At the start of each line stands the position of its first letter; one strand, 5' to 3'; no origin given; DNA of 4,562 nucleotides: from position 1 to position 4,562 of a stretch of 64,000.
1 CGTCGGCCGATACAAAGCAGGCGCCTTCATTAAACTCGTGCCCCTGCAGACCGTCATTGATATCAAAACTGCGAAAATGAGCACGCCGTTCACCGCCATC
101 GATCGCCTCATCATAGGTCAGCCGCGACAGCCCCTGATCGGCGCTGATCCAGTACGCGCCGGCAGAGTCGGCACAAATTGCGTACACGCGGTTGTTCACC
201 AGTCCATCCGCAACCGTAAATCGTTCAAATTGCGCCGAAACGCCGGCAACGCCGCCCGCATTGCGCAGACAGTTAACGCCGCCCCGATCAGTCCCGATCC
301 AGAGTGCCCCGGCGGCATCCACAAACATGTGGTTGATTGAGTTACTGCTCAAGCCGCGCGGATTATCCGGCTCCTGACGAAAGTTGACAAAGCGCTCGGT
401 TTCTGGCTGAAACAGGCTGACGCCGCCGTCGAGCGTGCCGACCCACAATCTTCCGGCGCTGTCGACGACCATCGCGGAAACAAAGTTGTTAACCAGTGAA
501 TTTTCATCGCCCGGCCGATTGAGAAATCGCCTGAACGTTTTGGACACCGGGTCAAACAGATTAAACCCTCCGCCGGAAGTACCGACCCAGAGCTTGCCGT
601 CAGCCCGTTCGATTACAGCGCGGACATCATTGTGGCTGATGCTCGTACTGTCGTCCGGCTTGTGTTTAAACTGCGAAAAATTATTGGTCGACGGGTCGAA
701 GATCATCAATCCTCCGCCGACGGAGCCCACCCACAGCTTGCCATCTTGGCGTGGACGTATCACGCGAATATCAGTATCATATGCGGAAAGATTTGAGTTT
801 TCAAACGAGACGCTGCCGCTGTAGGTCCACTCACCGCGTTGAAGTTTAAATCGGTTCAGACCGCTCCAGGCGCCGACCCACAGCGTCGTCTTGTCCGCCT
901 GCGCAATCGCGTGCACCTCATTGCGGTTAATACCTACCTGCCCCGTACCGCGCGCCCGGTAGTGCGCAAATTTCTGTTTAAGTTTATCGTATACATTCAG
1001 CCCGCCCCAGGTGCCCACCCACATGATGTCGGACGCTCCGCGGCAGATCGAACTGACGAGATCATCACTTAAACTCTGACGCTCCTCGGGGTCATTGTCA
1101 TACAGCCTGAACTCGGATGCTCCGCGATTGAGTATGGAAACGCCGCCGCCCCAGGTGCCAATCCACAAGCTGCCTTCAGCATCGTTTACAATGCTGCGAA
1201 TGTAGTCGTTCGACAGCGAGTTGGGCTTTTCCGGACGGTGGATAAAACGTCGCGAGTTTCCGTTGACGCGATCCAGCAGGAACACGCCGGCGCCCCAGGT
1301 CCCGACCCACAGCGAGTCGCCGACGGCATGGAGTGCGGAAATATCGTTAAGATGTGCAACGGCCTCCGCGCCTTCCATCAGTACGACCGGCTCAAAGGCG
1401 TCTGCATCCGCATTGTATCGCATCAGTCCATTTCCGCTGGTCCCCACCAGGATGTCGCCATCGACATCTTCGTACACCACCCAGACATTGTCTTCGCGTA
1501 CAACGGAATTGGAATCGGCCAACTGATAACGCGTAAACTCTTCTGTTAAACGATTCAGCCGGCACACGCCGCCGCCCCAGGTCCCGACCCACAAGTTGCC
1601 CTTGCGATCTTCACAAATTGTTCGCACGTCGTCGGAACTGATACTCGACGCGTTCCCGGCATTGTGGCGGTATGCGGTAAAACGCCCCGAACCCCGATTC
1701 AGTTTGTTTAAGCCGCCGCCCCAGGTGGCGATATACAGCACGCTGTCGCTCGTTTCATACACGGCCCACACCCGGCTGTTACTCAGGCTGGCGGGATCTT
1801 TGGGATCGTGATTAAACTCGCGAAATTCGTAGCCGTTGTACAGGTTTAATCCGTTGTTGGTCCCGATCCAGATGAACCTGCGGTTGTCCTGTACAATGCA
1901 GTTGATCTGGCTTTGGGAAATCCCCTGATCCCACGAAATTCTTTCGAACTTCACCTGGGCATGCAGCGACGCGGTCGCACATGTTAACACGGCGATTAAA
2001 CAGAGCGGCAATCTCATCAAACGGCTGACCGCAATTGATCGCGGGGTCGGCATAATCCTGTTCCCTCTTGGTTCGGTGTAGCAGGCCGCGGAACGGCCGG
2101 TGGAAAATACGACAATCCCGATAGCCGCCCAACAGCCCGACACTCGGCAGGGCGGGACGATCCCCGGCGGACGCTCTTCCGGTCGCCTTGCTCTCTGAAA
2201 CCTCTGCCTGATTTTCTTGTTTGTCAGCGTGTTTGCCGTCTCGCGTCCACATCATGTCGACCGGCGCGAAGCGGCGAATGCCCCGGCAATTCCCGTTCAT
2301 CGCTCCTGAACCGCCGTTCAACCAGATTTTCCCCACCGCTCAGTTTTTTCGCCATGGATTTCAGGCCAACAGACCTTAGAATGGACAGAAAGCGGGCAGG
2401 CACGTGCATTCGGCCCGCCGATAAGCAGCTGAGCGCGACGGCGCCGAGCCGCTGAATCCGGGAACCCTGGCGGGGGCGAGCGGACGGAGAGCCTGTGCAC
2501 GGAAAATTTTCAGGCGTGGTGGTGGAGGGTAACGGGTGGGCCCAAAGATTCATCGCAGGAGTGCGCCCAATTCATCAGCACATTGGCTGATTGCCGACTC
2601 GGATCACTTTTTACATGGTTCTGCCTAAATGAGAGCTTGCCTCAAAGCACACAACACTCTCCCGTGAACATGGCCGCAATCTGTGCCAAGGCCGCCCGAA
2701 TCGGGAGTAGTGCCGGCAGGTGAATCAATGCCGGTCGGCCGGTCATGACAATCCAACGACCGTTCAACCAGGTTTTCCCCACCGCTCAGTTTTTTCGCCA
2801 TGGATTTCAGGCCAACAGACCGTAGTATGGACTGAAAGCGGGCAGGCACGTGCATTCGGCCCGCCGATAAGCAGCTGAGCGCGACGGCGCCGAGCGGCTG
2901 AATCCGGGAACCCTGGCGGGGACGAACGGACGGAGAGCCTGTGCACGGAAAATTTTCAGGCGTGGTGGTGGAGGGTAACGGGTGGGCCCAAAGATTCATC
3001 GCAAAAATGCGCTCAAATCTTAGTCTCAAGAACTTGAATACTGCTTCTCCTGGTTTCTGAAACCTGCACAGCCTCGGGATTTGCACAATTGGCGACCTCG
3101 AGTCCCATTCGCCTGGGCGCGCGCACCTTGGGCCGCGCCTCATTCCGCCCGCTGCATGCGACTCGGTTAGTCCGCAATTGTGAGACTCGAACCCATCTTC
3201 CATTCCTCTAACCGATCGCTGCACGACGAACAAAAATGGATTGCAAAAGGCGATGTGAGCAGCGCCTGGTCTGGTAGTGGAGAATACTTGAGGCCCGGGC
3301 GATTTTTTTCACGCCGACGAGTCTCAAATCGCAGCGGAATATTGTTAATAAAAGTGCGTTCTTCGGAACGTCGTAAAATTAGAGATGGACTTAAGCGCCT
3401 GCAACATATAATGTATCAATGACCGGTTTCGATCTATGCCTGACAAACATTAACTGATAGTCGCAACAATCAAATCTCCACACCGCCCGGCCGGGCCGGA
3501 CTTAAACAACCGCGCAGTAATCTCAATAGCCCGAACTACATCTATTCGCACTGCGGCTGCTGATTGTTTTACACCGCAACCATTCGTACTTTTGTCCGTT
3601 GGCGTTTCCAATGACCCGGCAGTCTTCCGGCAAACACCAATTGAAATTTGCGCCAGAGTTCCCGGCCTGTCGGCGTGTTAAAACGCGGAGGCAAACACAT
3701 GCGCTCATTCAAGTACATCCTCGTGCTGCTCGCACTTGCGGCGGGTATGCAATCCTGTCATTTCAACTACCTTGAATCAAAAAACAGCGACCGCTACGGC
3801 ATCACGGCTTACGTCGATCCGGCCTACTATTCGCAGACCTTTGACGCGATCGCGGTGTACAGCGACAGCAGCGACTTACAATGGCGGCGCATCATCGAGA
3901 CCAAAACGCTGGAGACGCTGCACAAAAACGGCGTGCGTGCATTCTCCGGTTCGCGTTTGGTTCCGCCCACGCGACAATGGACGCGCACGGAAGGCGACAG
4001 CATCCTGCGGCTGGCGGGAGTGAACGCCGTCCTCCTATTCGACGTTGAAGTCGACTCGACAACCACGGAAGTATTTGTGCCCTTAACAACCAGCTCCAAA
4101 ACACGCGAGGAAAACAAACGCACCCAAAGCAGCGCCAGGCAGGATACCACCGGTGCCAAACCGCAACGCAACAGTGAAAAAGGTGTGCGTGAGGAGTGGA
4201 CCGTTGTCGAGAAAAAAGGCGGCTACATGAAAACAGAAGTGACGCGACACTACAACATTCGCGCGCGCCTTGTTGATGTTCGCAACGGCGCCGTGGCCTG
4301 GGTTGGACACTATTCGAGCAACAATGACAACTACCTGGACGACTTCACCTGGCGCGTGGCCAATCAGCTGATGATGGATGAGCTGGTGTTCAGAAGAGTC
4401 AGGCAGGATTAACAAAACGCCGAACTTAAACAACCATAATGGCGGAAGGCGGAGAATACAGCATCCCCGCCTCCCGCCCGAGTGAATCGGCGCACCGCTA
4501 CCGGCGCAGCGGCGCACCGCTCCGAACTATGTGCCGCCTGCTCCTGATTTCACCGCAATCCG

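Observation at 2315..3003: Two tandem 243-bp copies (about 95% identical) of a structured non-coding element beside the sensor gene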

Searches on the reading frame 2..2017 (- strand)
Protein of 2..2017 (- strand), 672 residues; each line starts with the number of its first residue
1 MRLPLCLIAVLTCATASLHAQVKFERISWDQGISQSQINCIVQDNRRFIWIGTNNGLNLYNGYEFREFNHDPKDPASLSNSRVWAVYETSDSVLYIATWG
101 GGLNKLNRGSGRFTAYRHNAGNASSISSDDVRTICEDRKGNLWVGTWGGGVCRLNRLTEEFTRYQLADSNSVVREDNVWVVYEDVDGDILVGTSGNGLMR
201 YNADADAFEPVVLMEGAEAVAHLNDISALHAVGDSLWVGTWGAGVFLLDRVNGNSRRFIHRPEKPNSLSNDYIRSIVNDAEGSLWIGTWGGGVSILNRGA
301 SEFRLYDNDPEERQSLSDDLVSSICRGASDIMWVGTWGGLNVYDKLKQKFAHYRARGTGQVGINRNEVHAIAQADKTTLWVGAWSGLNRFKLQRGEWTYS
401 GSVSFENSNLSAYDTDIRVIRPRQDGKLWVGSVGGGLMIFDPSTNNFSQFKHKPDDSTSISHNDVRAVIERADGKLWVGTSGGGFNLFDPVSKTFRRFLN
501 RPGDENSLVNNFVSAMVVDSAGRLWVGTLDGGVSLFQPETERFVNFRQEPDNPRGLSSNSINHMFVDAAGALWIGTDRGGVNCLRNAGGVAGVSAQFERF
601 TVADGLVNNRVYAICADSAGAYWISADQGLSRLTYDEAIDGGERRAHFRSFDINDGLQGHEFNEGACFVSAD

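Call 21: search_protein_families(library=pfam, proteins=[window:2-2017:-], max_evalue=0.01)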
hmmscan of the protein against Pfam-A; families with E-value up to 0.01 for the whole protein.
window:2-2017:- (672 aa): 5 families
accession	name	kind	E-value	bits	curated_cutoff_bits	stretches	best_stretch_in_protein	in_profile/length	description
PF07494.17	Reg_prop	-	5.8e-51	164.3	20.4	5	126-148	2-24/24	Two component regulator propeller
PF23748.1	Beta-prop_LRRK2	-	1.4e-16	60.9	26.9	0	509-544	272-307/359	LRRK2 beta propeller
PF08450.18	SGL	-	8.1e-13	49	26.3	2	511-607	41-134/246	SMP-30/Gluconolactonase/LRE-like region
PF16819.11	DUF5074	-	0.00095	18.7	27.2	0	376-483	108-202/353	Domain of unknown function (DUF5074)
PF07632.16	Sde182_NH-like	-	0.0011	19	26.8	0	296-382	81-168/268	Cellulose-binding Sde182, nucleoside hydrolase-like domain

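Call 48: find_homologous_proteins(query=window:2-2017:-, max_evalue=1e-50)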
Query window:2-2017:- (672 aa): 6104 proteins with E <= 1e-50 among 8000 candidates; the best 120 are listed.
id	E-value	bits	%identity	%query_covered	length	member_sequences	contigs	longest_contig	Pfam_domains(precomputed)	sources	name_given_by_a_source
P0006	0.0e+0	1391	88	100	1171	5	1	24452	PF07495.20,PF23748.2,PF07494.18,PF02518.32,PF00512.32,PF08450.19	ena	-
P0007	1.3e-211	723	33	99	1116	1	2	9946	PF07495.20,PF23748.2,PF07494.18,PF07228.18,PF08450.19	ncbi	-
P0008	1.8e-194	666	36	97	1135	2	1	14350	PF07495.20,PF23748.2,PF07494.18,PF16819.12,PF14517.13,PF07228.18,PF08450.19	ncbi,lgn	-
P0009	3.0e-194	666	37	99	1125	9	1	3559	PF07495.20,PF23748.2,PF07494.18,PF07228.18,PF08450.19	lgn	-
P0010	1.4e-182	627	34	96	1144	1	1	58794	PF07495.20,PF23748.2,PF07494.18,PF07228.18,PF08450.19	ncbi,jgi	-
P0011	1.2e-181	624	35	97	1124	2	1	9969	PF07495.20,PF23748.2,PF07494.18,PF13581.13,PF07730.20,PF02518.32,PF08450.19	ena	-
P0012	2.3e-181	623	36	97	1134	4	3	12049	PF07495.20,PF23748.2,PF07494.18,PF13581.13,PF07730.20,PF02518.32,PF08450.19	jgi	jgi:two-component system sensor histidine kinase ChiS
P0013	3.5e-181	622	35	97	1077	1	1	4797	PF07495.20,PF23748.2,PF07494.18,PF07228.18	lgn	-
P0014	4.4e-179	615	32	93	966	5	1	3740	PF07495.20,PF23748.2,PF07494.18,PF08450.19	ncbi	-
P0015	2.7e-175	603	35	96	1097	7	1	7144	PF07495.20,PF23748.2,PF07494.18,PF14517.13,PF00990.27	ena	-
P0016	3.0e-175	603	37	97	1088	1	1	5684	PF07495.20,PF23748.2,PF07494.18,PF13581.13,PF07730.20,PF02518.32,PF23098.2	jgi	jgi:signal transduction histidine kinase/ligand-binding sensor domain-containing protein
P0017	3.5e-175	603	35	97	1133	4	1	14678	PF07495.20,PF23748.2,PF07494.18,PF07228.18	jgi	-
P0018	3.6e-175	602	37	99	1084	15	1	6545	PF07495.20,PF23748.2,PF07494.18,PF07228.18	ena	-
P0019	1.7e-173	597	36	98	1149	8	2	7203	PF07495.20,PF23748.2,PF07494.18,PF07228.18,PF08450.19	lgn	-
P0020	1.4e-172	594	36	97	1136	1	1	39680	PF07495.20,PF23748.2,PF07494.18,PF14517.13,PF07228.18,PF08450.19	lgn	-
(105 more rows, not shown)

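Call 49: list_cluster_members(proteins=[P0006])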
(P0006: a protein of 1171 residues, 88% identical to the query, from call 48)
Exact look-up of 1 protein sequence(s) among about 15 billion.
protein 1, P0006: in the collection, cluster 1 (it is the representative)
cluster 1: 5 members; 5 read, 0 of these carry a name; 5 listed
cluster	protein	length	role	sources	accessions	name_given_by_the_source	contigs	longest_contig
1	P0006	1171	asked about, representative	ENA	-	-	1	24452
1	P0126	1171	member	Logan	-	-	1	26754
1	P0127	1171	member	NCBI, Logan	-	-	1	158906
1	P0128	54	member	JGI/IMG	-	-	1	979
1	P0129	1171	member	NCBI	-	-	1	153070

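Call 66: find_encoding_contigs(protein=P0128, flank=5000)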
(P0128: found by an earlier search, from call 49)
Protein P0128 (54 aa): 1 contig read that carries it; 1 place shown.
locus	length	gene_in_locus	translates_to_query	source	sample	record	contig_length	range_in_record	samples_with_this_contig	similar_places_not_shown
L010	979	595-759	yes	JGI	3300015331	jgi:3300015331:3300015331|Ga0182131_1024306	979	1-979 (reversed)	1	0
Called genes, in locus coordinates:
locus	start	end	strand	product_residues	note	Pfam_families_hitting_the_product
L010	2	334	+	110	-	?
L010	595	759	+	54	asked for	-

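Call 67: find_encoding_contigs(protein=P0129, flank=10000)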
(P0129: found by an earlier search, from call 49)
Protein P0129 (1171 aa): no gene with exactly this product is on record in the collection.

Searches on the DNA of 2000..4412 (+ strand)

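Call 5: search_rna_families(source=window, start=2000, end=3750, threshold=evalue, max_evalue=10, show_alignments=3)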
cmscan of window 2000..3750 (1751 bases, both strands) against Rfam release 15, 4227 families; matches with E-value up to 10: 3.
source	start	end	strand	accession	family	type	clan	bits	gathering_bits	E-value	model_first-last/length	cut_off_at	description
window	3278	3345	-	RF00521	SAM_alpha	Cis-reg; riboswitch;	-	15.7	36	1.7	1-79/79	no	Alpha-proteobacteria SAM riboswitch aptamer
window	2793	2949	+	RF02161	PART1_3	Gene; lncRNA;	-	14.4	40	3.2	1-131/131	no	Prostate androgen-regulated transcript 1 conserved region 3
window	3414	3466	-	RF02292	TtnuCD16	Gene; snRNA; snoRNA; CD-box;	-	14.3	75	9.4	1-58/58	no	Tetrahymena snoRNA TtnuCD16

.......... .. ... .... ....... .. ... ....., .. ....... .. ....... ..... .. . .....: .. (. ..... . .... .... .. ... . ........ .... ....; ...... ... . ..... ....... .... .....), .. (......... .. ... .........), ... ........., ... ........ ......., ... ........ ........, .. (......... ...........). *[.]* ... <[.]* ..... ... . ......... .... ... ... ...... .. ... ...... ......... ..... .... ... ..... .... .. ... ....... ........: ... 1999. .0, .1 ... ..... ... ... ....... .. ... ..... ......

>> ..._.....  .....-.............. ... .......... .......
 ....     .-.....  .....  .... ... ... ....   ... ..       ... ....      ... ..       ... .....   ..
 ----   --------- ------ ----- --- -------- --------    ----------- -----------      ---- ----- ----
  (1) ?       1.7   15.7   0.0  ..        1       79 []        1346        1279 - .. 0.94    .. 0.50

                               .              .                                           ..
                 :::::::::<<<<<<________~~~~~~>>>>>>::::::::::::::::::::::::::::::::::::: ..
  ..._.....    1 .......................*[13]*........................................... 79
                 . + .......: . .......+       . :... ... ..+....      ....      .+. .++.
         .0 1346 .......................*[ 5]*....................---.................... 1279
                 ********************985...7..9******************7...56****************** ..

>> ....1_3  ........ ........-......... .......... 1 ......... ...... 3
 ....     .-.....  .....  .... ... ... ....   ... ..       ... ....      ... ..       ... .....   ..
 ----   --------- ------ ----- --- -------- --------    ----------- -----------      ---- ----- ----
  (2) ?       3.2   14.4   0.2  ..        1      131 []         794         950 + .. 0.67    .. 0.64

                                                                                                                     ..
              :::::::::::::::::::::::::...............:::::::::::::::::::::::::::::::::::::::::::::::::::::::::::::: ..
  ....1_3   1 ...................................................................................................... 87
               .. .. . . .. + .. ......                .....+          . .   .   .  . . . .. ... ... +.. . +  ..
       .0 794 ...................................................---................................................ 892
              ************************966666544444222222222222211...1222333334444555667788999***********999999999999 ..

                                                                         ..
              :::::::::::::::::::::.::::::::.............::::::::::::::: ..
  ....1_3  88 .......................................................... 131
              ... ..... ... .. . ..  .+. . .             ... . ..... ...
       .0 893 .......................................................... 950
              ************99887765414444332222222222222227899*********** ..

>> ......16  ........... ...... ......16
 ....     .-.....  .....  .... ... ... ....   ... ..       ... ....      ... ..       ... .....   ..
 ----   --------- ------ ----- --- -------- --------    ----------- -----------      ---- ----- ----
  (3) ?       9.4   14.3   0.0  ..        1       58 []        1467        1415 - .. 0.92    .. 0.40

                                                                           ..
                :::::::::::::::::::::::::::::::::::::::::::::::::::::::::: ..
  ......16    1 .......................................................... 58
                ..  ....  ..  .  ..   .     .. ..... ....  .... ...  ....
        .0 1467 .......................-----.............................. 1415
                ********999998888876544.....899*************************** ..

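Call 57: search_dna_similar(query=window:2309-2573:+, collection=plasmids, mode=distant, max_evalue=0.001)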
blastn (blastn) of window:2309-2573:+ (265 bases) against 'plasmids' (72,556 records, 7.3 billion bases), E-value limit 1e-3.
No match.

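Call 69: search_rna_families(sources=[L003, L005], threshold=evalue, max_evalue=1)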
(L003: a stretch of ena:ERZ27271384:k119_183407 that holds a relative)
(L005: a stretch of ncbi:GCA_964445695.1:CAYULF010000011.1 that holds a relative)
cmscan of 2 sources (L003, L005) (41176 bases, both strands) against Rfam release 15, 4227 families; matches with E-value up to 1: 1.
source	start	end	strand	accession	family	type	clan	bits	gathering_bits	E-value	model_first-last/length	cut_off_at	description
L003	10161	10237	-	RF02631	Hrs13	Gene; sRNA;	-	26.2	52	0.017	1-82/82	no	Hfq-regulated sRNA 13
